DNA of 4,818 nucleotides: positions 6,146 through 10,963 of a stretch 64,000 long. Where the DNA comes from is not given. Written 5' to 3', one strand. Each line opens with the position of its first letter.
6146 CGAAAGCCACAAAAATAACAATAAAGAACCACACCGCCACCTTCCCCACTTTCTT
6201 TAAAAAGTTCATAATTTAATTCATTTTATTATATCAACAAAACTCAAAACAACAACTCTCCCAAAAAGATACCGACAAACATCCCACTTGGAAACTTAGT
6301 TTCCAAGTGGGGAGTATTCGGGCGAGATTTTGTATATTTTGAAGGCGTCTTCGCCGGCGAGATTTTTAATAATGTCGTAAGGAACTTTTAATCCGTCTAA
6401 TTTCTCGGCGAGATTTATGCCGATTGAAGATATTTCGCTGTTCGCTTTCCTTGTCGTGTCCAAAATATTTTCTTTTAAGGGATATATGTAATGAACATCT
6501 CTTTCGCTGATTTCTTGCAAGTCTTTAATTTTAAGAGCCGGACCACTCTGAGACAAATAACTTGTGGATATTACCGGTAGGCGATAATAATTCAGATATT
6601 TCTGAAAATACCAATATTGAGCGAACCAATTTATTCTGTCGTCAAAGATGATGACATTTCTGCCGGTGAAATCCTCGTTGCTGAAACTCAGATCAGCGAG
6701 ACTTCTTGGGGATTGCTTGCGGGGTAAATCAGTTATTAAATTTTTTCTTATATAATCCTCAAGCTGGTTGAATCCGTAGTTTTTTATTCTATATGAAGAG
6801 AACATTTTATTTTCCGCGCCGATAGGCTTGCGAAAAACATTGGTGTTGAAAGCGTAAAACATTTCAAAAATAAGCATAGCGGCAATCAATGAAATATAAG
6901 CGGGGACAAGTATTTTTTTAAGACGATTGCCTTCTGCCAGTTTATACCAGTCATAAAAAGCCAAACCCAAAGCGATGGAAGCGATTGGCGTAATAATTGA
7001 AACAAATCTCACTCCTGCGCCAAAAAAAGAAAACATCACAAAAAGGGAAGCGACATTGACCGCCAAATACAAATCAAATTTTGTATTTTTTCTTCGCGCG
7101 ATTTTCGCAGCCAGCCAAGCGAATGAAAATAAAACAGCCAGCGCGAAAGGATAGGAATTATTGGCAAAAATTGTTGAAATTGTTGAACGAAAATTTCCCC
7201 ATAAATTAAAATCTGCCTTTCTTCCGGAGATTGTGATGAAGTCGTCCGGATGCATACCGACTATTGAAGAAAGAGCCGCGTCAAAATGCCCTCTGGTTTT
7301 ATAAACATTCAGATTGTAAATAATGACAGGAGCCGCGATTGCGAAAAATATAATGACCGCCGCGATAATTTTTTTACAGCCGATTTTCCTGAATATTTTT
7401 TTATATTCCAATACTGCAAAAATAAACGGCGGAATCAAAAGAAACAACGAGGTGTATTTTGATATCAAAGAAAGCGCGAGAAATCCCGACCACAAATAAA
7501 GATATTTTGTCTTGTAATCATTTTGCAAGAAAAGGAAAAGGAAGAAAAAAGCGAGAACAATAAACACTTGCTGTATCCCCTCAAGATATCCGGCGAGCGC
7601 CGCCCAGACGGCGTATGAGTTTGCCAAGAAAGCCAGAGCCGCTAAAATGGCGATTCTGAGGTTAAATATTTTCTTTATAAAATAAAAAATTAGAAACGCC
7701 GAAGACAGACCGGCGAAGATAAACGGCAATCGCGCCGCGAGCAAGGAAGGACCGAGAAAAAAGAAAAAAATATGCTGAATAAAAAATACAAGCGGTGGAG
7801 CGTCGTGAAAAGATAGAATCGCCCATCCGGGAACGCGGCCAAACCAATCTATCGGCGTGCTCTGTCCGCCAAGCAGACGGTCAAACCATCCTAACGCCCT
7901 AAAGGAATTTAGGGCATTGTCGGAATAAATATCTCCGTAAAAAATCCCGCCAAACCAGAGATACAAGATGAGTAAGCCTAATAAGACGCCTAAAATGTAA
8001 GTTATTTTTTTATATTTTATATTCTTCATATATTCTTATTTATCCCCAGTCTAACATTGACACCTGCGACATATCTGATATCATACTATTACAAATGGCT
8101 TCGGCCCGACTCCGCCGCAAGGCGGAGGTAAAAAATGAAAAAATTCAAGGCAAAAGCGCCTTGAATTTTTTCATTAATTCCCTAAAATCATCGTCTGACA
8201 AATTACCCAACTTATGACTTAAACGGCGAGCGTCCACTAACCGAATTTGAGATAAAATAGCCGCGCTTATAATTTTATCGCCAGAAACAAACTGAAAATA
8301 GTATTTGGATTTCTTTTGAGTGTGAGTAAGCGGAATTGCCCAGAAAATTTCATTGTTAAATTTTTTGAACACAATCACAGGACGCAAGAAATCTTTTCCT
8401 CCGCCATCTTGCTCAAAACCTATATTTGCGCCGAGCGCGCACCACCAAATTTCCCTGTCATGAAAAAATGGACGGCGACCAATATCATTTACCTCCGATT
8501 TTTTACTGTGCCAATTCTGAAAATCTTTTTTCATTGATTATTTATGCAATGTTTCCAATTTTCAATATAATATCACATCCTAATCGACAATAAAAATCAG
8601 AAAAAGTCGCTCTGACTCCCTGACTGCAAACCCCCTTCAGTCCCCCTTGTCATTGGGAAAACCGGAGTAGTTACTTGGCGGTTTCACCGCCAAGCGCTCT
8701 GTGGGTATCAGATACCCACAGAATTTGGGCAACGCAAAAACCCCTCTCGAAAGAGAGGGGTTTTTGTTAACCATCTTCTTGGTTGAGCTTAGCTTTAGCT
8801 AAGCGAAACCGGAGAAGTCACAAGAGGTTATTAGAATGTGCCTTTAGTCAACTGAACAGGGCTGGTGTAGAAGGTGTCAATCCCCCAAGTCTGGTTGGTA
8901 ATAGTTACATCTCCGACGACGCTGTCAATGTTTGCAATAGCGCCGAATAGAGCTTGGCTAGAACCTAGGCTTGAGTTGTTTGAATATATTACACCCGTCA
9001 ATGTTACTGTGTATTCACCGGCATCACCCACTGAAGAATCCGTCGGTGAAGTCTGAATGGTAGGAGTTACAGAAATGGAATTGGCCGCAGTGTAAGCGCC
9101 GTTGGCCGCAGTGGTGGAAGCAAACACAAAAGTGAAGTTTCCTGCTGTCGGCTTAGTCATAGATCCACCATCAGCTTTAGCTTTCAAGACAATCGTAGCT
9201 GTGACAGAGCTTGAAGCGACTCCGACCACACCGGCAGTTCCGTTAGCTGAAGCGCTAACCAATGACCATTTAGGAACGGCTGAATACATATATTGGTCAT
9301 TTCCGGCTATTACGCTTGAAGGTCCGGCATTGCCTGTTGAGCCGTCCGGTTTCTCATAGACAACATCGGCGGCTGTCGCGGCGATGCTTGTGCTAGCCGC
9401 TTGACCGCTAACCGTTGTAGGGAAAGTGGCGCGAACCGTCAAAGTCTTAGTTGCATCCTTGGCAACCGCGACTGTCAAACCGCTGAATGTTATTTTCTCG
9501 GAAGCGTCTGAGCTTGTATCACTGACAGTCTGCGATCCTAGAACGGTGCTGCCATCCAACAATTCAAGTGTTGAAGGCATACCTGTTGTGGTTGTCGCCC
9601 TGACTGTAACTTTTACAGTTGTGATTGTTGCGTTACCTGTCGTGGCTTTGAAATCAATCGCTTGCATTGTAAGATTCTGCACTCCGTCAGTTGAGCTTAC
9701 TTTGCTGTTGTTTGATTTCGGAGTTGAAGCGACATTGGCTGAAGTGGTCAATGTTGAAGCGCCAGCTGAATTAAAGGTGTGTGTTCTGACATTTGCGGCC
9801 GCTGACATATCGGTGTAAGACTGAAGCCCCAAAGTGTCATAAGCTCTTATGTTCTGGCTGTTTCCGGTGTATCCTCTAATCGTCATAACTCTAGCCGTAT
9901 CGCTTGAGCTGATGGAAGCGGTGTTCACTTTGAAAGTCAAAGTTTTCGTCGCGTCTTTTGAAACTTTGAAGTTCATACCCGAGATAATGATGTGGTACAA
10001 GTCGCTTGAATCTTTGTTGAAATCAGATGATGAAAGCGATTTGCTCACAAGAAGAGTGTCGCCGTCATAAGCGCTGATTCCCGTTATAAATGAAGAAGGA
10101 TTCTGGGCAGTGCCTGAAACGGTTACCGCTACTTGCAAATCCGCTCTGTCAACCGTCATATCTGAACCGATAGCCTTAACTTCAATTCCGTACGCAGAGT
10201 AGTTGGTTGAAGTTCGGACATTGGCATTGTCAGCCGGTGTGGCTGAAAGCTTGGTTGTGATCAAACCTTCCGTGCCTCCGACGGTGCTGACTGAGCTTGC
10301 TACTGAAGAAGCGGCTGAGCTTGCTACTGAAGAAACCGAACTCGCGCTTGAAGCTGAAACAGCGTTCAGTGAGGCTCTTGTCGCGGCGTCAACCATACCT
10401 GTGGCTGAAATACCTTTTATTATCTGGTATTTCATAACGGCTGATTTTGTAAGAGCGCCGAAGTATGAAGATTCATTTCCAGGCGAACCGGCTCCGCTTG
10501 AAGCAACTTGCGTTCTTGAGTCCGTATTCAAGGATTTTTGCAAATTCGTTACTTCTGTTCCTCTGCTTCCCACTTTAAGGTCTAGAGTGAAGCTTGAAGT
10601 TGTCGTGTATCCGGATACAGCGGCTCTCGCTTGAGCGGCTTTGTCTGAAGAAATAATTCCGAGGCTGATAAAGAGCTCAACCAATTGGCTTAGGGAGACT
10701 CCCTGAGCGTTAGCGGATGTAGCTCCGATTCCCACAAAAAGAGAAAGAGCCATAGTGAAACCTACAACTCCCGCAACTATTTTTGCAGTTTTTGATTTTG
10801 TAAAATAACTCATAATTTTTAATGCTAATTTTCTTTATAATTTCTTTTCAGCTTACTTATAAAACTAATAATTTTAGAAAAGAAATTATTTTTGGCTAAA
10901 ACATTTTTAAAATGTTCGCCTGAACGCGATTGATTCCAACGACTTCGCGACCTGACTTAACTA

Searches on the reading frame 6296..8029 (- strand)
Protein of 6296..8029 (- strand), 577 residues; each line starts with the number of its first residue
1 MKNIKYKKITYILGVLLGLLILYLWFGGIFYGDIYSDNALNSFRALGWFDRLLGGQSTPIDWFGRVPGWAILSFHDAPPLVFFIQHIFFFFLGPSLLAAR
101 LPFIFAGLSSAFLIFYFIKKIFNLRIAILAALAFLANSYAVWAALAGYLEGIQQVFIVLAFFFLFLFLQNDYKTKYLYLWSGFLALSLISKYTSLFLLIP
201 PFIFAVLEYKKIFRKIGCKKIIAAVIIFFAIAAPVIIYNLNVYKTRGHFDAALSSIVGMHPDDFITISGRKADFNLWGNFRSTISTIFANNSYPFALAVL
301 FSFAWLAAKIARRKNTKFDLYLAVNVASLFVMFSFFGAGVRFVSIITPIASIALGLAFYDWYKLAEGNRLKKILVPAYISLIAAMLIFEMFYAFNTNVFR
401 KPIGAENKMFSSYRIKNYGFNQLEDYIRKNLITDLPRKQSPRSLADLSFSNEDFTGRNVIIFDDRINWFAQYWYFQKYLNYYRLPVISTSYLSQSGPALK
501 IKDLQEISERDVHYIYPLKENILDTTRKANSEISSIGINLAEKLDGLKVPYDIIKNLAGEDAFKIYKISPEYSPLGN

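Call 74: search_protein_families(library=pfam, proteins=[window:6296-8029:-], max_evalue=0.00001)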
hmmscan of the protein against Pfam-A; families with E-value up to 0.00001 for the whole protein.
window:6296-8029:- (577 aa): 1 family
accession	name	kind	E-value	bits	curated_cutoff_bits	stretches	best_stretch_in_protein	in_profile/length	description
PF13231.12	PMT_2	-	1.2e-14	55.2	26.1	1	76-238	1-160/160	Dolichyl-phosphate-mannose-protein mannosyltransferase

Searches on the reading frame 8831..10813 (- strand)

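Call 74: search_protein_families(library=pfam, proteins=[window:8831-10813:-], max_evalue=0.00001)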
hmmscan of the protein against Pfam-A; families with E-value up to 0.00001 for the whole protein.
window:8831-10813:- (660 aa): 1 family
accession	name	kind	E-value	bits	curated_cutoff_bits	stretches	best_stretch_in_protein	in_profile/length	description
PF01471.23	PG_binding_1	-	8.5e-08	32.7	23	1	84-149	1-57/57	Putative peptidoglycan binding domain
